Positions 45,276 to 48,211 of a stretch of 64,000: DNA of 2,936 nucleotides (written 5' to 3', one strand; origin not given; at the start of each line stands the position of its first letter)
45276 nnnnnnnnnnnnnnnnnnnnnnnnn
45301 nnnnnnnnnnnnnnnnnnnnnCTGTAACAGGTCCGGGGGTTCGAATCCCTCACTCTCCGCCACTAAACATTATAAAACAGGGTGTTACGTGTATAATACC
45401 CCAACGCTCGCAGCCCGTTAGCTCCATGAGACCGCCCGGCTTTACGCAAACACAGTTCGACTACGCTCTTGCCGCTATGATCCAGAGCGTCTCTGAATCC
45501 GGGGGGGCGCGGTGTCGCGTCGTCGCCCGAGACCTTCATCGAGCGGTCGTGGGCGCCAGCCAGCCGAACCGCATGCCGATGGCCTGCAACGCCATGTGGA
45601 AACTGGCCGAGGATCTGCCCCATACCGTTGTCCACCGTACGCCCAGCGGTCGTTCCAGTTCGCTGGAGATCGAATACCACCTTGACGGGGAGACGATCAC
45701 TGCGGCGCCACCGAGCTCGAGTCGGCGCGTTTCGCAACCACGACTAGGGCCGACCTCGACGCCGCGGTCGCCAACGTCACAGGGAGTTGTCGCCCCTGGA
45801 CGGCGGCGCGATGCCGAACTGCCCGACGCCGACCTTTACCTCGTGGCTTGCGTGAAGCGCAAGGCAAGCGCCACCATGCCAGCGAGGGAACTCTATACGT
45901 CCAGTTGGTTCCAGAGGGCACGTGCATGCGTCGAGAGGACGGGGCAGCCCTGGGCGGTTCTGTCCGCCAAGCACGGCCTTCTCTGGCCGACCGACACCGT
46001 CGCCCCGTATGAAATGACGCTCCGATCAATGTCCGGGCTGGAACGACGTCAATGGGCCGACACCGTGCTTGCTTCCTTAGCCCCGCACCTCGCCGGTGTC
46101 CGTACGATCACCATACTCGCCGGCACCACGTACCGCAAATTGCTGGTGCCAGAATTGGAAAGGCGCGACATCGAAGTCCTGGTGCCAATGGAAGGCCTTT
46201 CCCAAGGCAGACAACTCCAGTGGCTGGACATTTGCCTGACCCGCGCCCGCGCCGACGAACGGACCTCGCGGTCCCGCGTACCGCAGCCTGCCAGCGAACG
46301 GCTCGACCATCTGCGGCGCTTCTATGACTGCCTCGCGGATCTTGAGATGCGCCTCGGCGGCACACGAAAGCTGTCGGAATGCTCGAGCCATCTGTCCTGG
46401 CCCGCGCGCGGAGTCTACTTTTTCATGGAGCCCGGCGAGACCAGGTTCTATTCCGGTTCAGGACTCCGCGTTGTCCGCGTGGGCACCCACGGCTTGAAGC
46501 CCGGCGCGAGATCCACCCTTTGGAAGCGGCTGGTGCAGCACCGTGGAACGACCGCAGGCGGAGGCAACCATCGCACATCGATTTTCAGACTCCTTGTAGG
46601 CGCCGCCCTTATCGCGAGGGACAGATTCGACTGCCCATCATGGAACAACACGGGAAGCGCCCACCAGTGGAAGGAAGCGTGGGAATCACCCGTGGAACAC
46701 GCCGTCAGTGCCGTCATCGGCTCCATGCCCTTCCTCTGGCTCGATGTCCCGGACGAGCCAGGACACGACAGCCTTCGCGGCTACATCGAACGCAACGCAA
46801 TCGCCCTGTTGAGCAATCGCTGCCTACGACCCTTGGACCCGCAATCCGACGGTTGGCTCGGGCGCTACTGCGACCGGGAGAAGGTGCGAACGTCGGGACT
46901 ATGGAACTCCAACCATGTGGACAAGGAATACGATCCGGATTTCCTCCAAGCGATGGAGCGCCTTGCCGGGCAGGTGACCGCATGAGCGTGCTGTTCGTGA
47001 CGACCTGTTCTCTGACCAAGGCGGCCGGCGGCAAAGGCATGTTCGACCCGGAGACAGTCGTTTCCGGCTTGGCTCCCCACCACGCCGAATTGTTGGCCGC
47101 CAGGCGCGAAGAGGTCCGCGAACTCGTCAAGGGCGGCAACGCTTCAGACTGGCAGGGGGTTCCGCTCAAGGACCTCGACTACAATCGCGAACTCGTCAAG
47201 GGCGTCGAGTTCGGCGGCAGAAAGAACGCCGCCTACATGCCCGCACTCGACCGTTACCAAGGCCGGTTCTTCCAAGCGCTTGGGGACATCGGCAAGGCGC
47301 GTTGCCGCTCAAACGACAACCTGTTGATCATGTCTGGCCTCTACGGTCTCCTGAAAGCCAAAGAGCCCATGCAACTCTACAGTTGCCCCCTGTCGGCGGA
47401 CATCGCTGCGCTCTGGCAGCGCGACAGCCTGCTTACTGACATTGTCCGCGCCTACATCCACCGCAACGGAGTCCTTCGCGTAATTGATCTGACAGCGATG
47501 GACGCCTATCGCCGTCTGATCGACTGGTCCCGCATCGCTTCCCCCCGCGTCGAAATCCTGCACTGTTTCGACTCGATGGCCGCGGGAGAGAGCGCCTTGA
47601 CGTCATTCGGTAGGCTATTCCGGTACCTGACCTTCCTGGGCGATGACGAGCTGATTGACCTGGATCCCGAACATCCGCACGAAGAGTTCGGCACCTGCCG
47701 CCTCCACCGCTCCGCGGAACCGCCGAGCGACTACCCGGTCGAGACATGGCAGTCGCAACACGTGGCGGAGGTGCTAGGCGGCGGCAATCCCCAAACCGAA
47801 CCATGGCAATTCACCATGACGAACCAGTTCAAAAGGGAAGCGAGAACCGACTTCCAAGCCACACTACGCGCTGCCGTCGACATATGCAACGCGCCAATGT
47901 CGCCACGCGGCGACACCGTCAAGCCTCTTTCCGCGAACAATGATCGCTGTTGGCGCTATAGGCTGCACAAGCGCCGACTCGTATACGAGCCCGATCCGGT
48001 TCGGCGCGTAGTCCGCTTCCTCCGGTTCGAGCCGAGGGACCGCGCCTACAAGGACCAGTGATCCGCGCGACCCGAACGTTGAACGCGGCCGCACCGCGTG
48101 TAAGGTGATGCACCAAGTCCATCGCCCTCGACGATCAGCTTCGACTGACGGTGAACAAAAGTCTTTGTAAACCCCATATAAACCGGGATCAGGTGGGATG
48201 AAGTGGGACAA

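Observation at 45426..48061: GC-rich two-gene cassette: paralogous YaaA/DUF6884-like modules fused to a GIY-YIG-like and a RelE/ParE-like effector (candidate undescribed defence/TA-like system)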

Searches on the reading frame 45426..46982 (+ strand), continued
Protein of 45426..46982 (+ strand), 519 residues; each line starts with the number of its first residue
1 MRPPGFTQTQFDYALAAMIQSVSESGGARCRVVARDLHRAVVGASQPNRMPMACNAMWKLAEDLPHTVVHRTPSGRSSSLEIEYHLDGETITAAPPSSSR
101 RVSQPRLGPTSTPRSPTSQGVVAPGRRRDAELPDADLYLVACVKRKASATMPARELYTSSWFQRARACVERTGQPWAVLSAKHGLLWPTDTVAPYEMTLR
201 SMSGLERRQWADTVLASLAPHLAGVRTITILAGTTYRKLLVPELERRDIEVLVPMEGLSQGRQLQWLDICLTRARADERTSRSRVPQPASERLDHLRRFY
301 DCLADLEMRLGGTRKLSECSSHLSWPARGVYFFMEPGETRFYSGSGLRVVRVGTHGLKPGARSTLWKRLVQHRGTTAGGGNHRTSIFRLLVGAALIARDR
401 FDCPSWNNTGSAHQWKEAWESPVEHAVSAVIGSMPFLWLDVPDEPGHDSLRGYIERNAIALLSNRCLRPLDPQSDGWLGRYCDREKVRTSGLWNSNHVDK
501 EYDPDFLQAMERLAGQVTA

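Call 99: search_dna_similar(query=window:45426-46982:+, collection=plasmids, mode=protein, max_rows=15)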
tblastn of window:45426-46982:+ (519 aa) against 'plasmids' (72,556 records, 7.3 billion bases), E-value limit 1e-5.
Records with a match: 86; places in all: 91; records where one place covers at least 80% of the query: 0.
Best place of each record, by identity: <60% 86.
By first word of the organism name: Sphingobium 16; Burkholderia 7; Haloarcula 6; Sphingomonas 4; Tolypothrix 4; Variovorax 4; Nostoc 4; Rhodococcus 3; Sphingopyxis 3; Halalkalicoccus 3; and 23 more.
By predicted mobility (MOB-suite, as given by PLSDB): non-mobilizable 41; conjugative 33; mobilizable 12.
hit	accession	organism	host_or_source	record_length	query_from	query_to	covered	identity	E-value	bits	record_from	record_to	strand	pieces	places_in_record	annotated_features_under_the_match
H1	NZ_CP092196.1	Deinococcus sp. KNUC1210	Setaria viridis,cell ...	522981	137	511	71%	46.0%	1e-69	312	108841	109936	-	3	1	hypothetical protein | DUF6884 domain-containing protein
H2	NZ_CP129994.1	Salinibaculum sp. KK48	cell culture,sediment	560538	288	518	45%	42.2%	1e-45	179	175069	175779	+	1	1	hypothetical protein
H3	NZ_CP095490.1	Halorientalis marina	cell culture,salt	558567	294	504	41%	42.7%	2e-37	155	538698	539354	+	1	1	hypothetical protein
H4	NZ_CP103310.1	Rhodococcus pyridinivorans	Sediment samples were collected from a ...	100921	125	395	52%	32.9%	1e-18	97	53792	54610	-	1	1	DUF6884 domain-containing protein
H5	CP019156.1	Haloarcula taiwanensis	single cell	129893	298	519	43%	39.4%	2e-36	152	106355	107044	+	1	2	hypothetical protein | HNH endonuclease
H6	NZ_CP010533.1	Haloarcula sp. CBA1115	monoisolate,Solar salt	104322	298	510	41%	40.5%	2e-36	151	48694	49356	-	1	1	hypothetical protein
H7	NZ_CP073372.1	Haloarcula sinaiiensis ATCC 33800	cell culture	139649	298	510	41%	40.5%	5e-36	150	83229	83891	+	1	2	hypothetical protein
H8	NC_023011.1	Haloarcula hispanica N601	-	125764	298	510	41%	40.5%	6e-36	150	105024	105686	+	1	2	hypothetical protein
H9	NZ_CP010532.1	Haloarcula sp. CBA1115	monoisolate,Solar salt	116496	298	510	41%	40.1%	2e-35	149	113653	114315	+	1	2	hypothetical protein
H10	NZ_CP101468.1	Rhodococcus gordoniae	water,poultry farm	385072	136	395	50%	29.4%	1e-14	85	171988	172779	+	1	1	DUF6884 domain-containing protein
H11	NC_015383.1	Burkholderia gladioli BSR3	-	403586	111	267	30%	42.0%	1e-24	115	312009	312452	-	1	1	DUF6884 domain-containing protein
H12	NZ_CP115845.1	Agrobacterium tumefaciens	willow,cell culture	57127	137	267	25%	49.2%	3e-23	112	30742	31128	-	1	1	DUF6884 domain-containing protein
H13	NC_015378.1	Burkholderia gladioli BSR3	-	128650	136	267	25%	48.2%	3e-19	122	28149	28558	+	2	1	DUF6884 domain-containing protein (x2)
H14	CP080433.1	Sphingomonas sp. DS-9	-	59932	137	267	25%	48.1%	1e-26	122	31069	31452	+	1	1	record has no annotation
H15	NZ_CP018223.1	Tardibacter chloracetimidivorans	whole organism,soil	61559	137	267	25%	48.1%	1e-26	122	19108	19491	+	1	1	DUF6884 domain-containing protein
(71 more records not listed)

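Call 100: search_dna_similar(query=window:45426-46982:+, collection=phages, mode=protein, max_rows=15)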
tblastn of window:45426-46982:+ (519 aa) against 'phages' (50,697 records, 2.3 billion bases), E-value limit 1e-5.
Records with a match: 18; places in all: 18; records where one place covers at least 80% of the query: 0.
Best place of each record, by identity: <60% 18.
By first word of the organism name: Caulobacter 5; Microbacterium 3; Myxococcus 2; Halorubrum 2; Halobacterium 2; Burkholderia 2; Bradyrhizobium 1; Fusobacterium 1.
By host as written in the record: Caulobacter segnis CBR1 4; Microbacterium paraoxydans NWU1 3; Halorubrum sp. 2; Halobacterium salinarum strain S9 2; Burkholderia glumae 2; Myxococcus xanthus DZ1 1; Myxococcus sp. 1; Bradyrhizobium diazoefficiens USDA110 1; and 2 more.
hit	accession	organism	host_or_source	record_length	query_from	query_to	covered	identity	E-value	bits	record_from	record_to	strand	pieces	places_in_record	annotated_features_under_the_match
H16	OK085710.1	Myxococcus phage Mx4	Myxococcus xanthus DZ1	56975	109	268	31%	35.4%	4e-10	69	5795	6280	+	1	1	hypothetical protein (x2)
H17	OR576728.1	Myxococcus phage Mx4 ts27htf-1hrm-1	Myxococcus sp.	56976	109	268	31%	35.4%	4e-10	69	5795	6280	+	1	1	hypothetical protein (x2)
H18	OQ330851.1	Caulobacter phage W2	Caulobacter segnis CBR1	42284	133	267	26%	40.6%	2e-16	89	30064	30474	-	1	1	hypothetical protein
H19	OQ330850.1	Caulobacter phage TMCBR4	Caulobacter segnis CBR1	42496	133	267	26%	40.6%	2e-16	89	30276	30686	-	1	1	hypothetical protein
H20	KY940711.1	Bradyrhizobium phage BDU-MI-1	Bradyrhizobium diazoefficiens USDA110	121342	139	267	25%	41.1%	6e-21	103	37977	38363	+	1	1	hypothetical protein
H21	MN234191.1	Microbacterium phage Naby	Microbacterium paraoxydans NWU1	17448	132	267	26%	38.8%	5e-14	81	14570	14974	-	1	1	21: hypothetical protein | 22: helix-turn-helix DNA binding domain protein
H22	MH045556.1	Microbacterium phage BonaeVitae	Microbacterium paraoxydans NWU1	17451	132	267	26%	38.8%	5e-14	81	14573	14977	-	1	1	21: hypothetical protein | 22: helix-turn-helix DNA binding domain protein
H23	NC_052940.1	Microbacterium phage BonaeVitae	Microbacterium paraoxydans NWU1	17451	132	267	26%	38.8%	5e-14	81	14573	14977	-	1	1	21: hypothetical protein | 22: DNA binding protein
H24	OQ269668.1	Caulobacter phage TMCBR2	Caulobacter segnis CBR1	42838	133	267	26%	38.8%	1e-16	90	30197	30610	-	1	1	hypothetical protein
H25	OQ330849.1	Caulobacter phage TMCBR3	Caulobacter segnis CBR1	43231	133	267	26%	38.8%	1e-16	90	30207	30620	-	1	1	hypothetical protein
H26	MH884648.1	Caulobacter phage Kronos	Caulobacter sp. CBR1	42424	133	267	26%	38.8%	1e-15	87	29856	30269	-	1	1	hypothetical protein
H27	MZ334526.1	Halorubrum tailed virus 29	Halorubrum sp.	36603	136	267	25%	35.3%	2e-10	70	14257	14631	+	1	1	peroxide stress protein YaaA | hypothetical protein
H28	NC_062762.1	Halorubrum tailed virus 29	Halorubrum sp.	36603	136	267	25%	35.3%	2e-10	70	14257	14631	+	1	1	peroxide stress protein YaaA | hypothetical protein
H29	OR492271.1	Fusobacterium phage phiFN37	Fusobacterium necrophorum subsp. ...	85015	139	279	27%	28.9%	7e-11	71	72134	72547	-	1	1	hypothetical protein | queosine precursor transporter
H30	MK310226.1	Halobacterium phage ChaoS9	Halobacterium salinarum strain S9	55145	136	268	26%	30.4%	2e-6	57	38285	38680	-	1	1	uncharacterized protein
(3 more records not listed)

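Call 101: get_annotated_region(hit=H29, flank=7000)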
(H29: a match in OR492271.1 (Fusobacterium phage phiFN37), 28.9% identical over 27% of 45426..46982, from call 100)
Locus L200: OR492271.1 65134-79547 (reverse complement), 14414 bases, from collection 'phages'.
description: Fusobacterium phage phiFN37, complete genome.
organism: Fusobacterium phage phiFN37 (NCBI taxid 3079567)
taxonomy: Viruses
host: Fusobacterium necrophorum subsp. necrophorum strain FN37; source: -; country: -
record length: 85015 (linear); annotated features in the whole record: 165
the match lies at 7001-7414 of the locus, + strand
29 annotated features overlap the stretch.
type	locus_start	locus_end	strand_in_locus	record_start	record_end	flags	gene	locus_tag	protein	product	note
CDS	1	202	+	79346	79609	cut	-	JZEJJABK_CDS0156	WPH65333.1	hypothetical protein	unknown function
CDS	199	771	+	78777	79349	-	-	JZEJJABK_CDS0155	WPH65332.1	hypothetical protein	unknown function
CDS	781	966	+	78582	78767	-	-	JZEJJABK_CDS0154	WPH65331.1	hypothetical protein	unknown function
CDS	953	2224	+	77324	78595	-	-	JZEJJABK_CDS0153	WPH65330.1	phosphoadenosine phosphosulfate reductase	moron; auxiliary metabolic gene and host takeover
CDS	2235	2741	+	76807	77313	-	-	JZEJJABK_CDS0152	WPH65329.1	ParB-like partition protein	DNA; RNA and nucleotide metabolism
CDS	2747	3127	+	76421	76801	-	-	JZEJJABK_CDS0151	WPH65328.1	hypothetical protein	unknown function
CDS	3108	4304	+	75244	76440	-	-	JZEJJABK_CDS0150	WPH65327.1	DNA helicase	DNA; RNA and nucleotide metabolism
CDS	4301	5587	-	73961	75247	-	-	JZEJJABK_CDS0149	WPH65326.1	hypothetical protein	unknown function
CDS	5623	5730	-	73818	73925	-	-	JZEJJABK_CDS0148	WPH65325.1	hypothetical protein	unknown function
CDS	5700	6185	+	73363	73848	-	-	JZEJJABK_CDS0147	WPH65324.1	ParB-like partition protein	DNA; RNA and nucleotide metabolism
CDS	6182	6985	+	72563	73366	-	-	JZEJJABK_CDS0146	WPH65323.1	queuine tRNA-ribosyltransferase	moron; auxiliary metabolic gene and host takeover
CDS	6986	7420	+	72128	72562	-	-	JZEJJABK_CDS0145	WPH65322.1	hypothetical protein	unknown function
CDS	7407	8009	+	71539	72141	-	-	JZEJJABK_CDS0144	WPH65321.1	queosine precursor transporter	transmembrane transporter activity; queosine salvage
CDS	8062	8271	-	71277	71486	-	-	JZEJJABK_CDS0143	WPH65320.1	hypothetical protein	unknown function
CDS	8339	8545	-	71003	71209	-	-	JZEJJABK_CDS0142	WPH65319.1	hypothetical protein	unknown function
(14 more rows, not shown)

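Call 102: get_annotated_region(hit=H26, flank=4000)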
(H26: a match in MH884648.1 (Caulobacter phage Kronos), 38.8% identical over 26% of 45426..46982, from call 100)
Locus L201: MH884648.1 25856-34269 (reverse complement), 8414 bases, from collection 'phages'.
description: Caulobacter phage Kronos, complete genome.
organism: Caulobacter phage Kronos (NCBI taxid 2340873)
taxonomy: Viruses; Duplodnaviria; Heunggongvirae; Uroviricota; Caudoviricetes
host: Caulobacter sp. CBR1; source: -; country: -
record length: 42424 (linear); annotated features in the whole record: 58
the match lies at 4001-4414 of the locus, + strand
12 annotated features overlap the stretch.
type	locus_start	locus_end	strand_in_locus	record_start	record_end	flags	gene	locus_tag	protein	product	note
CDS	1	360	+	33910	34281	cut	-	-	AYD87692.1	hypothetical protein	-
CDS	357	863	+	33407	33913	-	-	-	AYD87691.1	hypothetical protein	-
CDS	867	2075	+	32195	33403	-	-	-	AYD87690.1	hypothetical protein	-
CDS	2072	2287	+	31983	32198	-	-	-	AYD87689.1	hypothetical protein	-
CDS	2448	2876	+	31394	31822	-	-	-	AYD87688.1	hypothetical protein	DUF2303 protein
CDS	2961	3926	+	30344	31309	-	-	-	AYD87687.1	hypothetical protein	-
CDS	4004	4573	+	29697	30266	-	-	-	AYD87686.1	hypothetical protein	-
CDS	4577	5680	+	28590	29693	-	-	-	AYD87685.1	hypothetical protein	-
CDS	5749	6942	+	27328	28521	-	-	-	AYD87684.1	hypothetical protein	-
CDS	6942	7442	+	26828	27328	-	-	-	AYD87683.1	hypothetical protein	-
CDS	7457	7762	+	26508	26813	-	-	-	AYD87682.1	hypothetical protein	-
CDS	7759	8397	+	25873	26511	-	-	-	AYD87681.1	hypothetical protein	-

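Call 103: get_annotated_region(hit=H27, flank=4000)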
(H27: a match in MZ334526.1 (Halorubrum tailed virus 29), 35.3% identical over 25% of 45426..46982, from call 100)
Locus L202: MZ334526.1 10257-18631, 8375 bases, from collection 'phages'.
description: Halorubrum tailed virus 29 isolate HRTV-29/29, complete genome.
organism: Halorubrum tailed virus 29 (NCBI taxid 2878010)
taxonomy: Viruses; Duplodnaviria; Heunggongvirae; Uroviricota; Caudoviricetes; Kirjokansivirales; Haloferuviridae; Dpdavirus; Dpdavirus HRTV29
host: Halorubrum sp.; source: solar saltern; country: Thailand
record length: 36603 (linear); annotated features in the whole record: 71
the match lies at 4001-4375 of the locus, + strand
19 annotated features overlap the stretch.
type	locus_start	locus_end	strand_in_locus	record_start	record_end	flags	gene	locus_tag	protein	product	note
CDS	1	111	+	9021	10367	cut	-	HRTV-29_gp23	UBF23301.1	terminase large subunit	-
CDS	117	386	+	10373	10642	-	-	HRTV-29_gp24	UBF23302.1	Zn finger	-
CDS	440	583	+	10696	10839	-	-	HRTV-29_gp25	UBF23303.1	hypothetical protein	-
CDS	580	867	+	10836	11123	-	-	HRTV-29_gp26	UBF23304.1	hypothetical protein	-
CDS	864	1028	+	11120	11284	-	-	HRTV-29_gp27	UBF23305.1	hypothetical protein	-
CDS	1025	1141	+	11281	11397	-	-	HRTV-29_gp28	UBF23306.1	hypothetical protein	-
CDS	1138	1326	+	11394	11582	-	-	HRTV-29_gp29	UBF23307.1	hypothetical protein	-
CDS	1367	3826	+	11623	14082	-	-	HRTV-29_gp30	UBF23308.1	portal protein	-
CDS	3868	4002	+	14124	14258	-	-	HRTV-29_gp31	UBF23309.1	hypothetical protein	-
CDS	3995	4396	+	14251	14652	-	-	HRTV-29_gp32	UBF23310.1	peroxide stress protein YaaA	-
CDS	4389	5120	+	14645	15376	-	-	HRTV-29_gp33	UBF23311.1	DpdA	-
CDS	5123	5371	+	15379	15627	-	-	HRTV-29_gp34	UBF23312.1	hypothetical protein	-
CDS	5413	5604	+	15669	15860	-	-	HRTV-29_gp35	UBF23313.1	hypothetical protein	-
CDS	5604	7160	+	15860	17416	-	-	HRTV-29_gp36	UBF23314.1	hypothetical protein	-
CDS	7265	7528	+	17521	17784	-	-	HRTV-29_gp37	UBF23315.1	hypothetical protein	-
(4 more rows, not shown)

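Call 104: get_annotated_region(hit=H20, flank=4000)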
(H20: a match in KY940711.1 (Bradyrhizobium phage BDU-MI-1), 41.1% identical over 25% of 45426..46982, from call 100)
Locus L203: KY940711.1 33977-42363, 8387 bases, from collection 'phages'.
description: Bradyrhizobium phage BDU-MI-1, complete genome.
organism: Bradyrhizobium phage BDU-MI-1 (NCBI taxid 1983459)
taxonomy: Viruses; Duplodnaviria; Heunggongvirae; Uroviricota; Caudoviricetes
host: Bradyrhizobium diazoefficiens USDA110; source: -; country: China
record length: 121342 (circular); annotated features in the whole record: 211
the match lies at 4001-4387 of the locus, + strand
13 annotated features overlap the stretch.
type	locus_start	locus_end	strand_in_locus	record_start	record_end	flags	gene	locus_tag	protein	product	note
CDS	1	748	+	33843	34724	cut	-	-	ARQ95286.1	hypothetical protein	-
CDS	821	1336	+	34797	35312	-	-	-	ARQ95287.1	hypothetical protein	-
CDS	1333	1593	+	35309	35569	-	-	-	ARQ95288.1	hypothetical protein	-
CDS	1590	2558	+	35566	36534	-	-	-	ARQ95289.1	hypothetical protein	-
CDS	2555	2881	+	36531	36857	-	-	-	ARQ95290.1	hypothetical protein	-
CDS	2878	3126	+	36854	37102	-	-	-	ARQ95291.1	hypothetical protein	-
CDS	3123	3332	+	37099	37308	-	-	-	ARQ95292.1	hypothetical protein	-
CDS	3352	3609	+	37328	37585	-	-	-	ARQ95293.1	hypothetical protein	-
CDS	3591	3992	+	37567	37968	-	-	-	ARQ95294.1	hypothetical protein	-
CDS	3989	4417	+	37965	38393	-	-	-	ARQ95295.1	hypothetical protein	-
CDS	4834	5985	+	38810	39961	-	-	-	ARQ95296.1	integrase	-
CDS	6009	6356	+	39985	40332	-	-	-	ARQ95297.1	hypothetical protein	-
CDS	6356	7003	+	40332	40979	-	-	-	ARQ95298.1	hypothetical protein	-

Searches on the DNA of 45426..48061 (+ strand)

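Call 34: search_dna_similar(query=window:45426-48061:+, collection=plasmids, mode=near)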
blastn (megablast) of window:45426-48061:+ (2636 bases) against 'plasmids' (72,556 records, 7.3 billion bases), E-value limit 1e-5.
No match.
